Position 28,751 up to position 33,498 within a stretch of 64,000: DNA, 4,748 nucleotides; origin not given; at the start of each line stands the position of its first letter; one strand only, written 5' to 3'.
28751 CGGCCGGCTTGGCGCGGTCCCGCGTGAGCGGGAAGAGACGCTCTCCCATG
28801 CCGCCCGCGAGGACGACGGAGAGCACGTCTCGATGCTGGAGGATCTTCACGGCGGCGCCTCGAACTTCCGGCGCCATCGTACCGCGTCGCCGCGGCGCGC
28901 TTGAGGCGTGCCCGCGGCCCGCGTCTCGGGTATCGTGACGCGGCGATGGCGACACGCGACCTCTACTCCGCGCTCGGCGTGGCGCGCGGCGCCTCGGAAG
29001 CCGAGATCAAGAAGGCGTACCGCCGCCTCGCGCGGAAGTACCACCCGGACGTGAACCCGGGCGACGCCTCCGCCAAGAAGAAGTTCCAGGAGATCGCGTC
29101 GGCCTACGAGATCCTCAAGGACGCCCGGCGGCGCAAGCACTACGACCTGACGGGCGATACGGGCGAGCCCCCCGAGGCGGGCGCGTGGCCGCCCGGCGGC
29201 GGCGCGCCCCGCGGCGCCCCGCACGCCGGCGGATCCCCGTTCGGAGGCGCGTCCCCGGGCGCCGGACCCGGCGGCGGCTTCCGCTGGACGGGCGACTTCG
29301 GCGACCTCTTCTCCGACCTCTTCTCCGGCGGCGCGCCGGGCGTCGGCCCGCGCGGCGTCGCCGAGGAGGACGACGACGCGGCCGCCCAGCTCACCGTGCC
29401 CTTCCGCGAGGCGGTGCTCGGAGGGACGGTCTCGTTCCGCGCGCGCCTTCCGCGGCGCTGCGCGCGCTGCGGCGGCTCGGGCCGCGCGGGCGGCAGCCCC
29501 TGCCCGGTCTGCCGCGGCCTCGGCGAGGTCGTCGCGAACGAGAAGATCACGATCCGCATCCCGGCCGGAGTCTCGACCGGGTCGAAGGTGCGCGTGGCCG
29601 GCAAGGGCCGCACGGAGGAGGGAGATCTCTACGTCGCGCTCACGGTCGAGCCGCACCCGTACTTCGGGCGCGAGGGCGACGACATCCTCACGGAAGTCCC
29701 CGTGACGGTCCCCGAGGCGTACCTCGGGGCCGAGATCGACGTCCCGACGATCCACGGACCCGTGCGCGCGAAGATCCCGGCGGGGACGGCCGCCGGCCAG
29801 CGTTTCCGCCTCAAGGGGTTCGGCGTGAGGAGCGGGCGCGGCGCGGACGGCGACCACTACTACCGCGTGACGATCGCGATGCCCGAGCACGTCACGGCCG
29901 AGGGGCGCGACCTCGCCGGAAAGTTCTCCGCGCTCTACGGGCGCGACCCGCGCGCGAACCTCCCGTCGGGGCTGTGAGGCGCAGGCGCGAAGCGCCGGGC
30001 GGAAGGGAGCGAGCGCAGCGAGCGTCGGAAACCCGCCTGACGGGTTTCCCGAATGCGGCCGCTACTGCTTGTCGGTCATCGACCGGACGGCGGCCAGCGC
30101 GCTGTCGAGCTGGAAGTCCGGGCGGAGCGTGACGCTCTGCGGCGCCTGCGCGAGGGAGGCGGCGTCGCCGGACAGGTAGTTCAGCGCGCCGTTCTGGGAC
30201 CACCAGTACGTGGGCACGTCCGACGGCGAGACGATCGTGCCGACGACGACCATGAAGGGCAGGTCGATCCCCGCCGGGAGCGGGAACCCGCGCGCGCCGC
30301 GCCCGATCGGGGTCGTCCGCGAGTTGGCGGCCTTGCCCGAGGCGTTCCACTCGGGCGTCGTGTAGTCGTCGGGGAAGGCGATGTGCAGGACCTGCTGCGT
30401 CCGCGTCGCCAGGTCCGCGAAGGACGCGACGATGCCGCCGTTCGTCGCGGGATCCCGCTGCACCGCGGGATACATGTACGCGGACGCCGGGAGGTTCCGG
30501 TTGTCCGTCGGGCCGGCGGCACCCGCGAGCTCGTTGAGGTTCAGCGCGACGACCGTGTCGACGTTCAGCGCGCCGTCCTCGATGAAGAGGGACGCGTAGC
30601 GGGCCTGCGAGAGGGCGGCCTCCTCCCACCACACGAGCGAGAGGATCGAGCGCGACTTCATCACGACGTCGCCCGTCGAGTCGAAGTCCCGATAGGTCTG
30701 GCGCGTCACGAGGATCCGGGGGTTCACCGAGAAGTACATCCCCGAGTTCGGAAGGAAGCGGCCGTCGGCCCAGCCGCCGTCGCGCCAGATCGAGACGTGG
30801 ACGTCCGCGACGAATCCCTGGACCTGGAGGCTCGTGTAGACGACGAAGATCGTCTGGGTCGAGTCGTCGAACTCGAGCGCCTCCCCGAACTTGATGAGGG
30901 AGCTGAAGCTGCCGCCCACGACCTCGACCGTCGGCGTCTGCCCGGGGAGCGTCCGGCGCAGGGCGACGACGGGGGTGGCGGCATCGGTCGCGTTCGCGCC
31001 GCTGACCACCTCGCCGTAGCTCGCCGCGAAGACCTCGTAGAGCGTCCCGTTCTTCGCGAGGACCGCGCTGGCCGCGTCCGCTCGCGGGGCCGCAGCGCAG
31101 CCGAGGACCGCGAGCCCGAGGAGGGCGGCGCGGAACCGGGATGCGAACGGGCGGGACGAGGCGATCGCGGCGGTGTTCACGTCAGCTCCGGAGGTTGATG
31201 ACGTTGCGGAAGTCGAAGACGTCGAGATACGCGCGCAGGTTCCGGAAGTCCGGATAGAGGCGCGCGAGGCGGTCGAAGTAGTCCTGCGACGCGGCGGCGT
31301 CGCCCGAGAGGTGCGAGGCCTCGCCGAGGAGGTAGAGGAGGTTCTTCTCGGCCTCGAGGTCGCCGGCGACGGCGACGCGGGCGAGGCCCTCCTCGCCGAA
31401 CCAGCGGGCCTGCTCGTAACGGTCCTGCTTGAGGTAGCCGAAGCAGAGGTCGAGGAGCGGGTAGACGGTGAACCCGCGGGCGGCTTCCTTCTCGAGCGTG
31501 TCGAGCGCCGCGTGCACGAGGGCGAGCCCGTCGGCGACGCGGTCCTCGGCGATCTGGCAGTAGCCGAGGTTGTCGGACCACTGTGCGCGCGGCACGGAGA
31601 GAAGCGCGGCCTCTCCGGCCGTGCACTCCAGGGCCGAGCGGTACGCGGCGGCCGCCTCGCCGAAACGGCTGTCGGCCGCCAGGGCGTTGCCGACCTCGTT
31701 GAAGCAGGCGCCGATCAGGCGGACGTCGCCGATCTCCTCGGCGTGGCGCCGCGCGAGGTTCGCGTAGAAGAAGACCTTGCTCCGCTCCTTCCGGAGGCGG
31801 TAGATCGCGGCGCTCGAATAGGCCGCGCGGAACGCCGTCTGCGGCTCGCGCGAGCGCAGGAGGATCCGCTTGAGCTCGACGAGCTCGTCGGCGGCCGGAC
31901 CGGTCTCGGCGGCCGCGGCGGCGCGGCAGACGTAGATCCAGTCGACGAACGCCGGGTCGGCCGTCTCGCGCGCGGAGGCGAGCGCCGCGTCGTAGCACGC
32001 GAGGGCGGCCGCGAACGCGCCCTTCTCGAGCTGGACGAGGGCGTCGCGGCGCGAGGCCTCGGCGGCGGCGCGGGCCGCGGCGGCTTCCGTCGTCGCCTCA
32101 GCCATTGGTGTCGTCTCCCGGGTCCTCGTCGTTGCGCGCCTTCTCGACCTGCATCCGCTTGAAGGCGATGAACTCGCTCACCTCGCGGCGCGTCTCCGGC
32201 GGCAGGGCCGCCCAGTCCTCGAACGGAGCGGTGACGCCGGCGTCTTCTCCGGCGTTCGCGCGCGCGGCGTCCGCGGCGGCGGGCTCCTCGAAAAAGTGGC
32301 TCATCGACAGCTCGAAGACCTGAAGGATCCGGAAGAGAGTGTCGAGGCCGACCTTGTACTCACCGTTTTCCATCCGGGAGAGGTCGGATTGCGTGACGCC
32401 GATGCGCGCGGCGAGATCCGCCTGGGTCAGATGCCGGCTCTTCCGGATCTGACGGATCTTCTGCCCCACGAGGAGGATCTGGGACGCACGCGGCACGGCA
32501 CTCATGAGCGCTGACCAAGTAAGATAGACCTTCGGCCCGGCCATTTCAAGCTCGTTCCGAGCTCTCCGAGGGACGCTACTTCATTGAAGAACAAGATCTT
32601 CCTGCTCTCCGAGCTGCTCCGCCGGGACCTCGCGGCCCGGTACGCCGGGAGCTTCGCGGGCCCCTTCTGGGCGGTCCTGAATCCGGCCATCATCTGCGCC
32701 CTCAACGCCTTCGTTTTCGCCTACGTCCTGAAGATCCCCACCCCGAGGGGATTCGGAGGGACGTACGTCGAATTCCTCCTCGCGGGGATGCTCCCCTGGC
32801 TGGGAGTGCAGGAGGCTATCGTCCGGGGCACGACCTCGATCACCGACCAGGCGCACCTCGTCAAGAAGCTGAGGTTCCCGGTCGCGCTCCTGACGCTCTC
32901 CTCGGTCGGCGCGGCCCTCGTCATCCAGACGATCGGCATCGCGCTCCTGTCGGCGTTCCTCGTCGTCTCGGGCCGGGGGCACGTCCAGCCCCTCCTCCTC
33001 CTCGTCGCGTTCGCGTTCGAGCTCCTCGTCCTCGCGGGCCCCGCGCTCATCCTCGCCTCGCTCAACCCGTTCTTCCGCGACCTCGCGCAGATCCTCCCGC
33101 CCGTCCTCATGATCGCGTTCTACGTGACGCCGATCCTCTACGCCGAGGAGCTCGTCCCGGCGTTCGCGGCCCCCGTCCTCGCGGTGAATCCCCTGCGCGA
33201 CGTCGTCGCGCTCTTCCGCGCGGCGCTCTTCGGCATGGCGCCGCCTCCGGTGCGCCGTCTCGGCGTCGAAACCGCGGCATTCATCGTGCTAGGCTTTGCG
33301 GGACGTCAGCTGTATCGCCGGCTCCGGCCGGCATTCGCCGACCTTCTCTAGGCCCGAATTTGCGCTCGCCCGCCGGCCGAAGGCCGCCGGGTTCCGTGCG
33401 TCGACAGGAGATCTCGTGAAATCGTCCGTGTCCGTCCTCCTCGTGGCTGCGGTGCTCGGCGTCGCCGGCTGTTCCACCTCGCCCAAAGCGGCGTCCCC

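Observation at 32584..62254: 30-kb cell-surface island: wzm and wzt split by three secreted-protein genes, then a dense glycosylation toolkit ending in two GT-C-like membrane proteins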

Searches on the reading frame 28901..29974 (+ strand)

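Call 38: search_protein_families(library=pfam, proteins=[window:28901-29974:+], max_evalue=0.001)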
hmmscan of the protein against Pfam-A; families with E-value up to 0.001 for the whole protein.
window:28901-29974:+ (358 aa): 2 families
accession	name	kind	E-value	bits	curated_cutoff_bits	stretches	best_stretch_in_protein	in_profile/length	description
PF01556.23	DnaJ_C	-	8.9e-38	130.1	26.6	1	162-328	3-152/152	DnaJ C terminal domain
PF00226.36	DnaJ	-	2.1e-26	92.2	27.8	1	20-82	1-63/63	DnaJ domain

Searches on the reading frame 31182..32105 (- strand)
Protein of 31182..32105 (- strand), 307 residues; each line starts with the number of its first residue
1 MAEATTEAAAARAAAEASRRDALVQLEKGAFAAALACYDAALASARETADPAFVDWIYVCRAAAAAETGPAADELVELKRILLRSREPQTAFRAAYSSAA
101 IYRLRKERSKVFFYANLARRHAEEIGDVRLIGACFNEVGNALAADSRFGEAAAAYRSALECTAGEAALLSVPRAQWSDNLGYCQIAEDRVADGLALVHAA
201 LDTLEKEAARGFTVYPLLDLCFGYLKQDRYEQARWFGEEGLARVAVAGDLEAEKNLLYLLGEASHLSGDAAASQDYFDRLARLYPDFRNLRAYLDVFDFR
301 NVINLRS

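Call 38: search_protein_families(library=pfam, proteins=[window:31182-32105:-], max_evalue=0.001)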
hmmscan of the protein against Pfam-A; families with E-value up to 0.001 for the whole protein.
window:31182-32105:- (307 aa): 1 family
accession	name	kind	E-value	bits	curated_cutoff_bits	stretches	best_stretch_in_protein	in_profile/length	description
PF07719.23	TPR_2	-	7.4e-05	23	27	0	256-286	3-33/34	Tetratricopeptide repeat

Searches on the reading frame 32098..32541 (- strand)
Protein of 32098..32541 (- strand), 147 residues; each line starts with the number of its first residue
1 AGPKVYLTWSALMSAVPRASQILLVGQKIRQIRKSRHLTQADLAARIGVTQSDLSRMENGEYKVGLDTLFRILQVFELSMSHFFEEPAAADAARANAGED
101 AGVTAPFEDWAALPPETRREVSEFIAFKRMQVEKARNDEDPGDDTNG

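Call 12: search_protein_families(library=ncbifam, proteins=[window:32098-32541:-], max_evalue=0.01)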
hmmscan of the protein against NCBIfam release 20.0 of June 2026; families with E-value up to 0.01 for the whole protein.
window:32098-32541:- (147 aa): 18 families
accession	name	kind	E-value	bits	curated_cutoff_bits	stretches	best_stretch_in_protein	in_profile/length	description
TIGR03070.1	couple_hipB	subfamily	1.3e-13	50.6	71.65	1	26-79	4-57/58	type II toxin-antitoxin system Y4mF family antitoxin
NF007271.0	PRK09726.1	equivalog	1e-12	47.8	79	1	27-82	15-70/88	type II toxin-antitoxin system antitoxin HipB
NF007408.0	PRK09943.1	equivalog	2e-11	43.8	211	1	23-94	6-77/185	HTH-type transcriptional regulator PuuR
NF041951.1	phage_RstR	subfamily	1e-09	38.6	80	1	26-90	4-68/108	RstR family transcriptional repressor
TIGR03830.1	CxxCG_CxxCG_HTH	subfamily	1.2e-09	38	61.8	1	11-74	52-117/127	type II TA system antitoxin MqsA family protein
NF047948.1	male_kill_WMK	equivalog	9e-09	35.2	300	1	24-86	162-224/300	WO male-killing family protein Wmk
NF041575.1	antitoxPezA_Strep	equivalog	1.3e-08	34.9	290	1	24-80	1-57/158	type II toxin-antitoxin system antitoxin PezA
NF038139.1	Reg_Aceta_RamB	equivalog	1.4e-06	27.2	700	1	24-85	2-63/465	acetate metabolism transcriptional regulator RamB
NF006015.0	PRK08154.1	subfamily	3.9e-06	26.3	204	1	22-88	28-94/314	anaerobic benzoate catabolism transcriptional regulator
NF052239.1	antitox_spr1629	equivalog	2.9e-05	23.3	335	1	25-90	3-68/377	spr1629 family repressor/antitoxin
NF058600.1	TransRegSco1979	equivalog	4.5e-05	22.6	350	1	23-79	7-63/280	Sco1979 family transcriptional regulator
TIGR00270.2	TIGR00270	equivalog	5.4e-05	23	110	1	27-79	78-130/159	multiprotein bridging factor aMBF1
NF007257.0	PRK09706.1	subfamily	0.00016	21.5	101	1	24-80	5-61/135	transcriptional repressor DicA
TIGR02612.1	mob_myst_A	hypoth_equivalog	0.00047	20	122.6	1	29-64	30-65/150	mobile mystery protein A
NF038310.1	lysogeny_AimR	equivalog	0.00073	18.7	70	1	29-77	1-49/365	AimR family lysis-lysogeny pheromone receptor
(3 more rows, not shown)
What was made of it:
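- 32098..32544 (-): XRE-type HTH regulator, transcribed divergently from wzm. NCBIfam HTH matches (call 12).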

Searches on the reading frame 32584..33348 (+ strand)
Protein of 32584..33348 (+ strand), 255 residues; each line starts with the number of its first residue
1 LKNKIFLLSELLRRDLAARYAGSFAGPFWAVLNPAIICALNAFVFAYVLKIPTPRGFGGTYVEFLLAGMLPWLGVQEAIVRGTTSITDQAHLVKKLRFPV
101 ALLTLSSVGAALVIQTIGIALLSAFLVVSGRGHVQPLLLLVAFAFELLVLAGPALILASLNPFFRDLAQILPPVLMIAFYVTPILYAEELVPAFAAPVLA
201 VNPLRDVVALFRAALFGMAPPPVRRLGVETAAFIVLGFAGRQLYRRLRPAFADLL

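Call 8: search_protein_families(library=pfam, proteins=[window:32584-33348:+], max_evalue=0.01)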
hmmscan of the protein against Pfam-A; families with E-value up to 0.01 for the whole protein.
window:32584-33348:+ (255 aa): 1 family
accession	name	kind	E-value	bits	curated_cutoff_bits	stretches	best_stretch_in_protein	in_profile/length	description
PF01061.29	ABC2_membrane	-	7.3e-12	45.7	26.9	1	10-216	5-211/211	ABC-2 type transporter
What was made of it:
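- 32584..33351 (+): wzm, an ABC-2 glycan-exporter permease. PF01061, E 7e-12 (call 8).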

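Call 84: search_protein_families(library=ncbifam, proteins=[window:32584-33348:+], max_evalue=0.00001)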
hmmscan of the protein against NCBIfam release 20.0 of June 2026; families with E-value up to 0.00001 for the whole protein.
window:32584-33348:+ (255 aa): 2 families
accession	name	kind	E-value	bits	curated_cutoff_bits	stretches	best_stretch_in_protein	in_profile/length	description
NF050109.1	galactan_ABC_perm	equivalog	7.7e-16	58.4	380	1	8-219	24-237/272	galactan export ABC transporter permease subunit Wzm/RfbD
NF050053.1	CapPschTportKpsM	equivalog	8.7e-06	25.9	300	0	9-219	6-221/257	capsule polysaccharide transporter KpsM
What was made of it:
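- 32584..33351 (+): Best NCBIfam match is galactan-export Wzm/RfbD, below cutoff (call 84).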
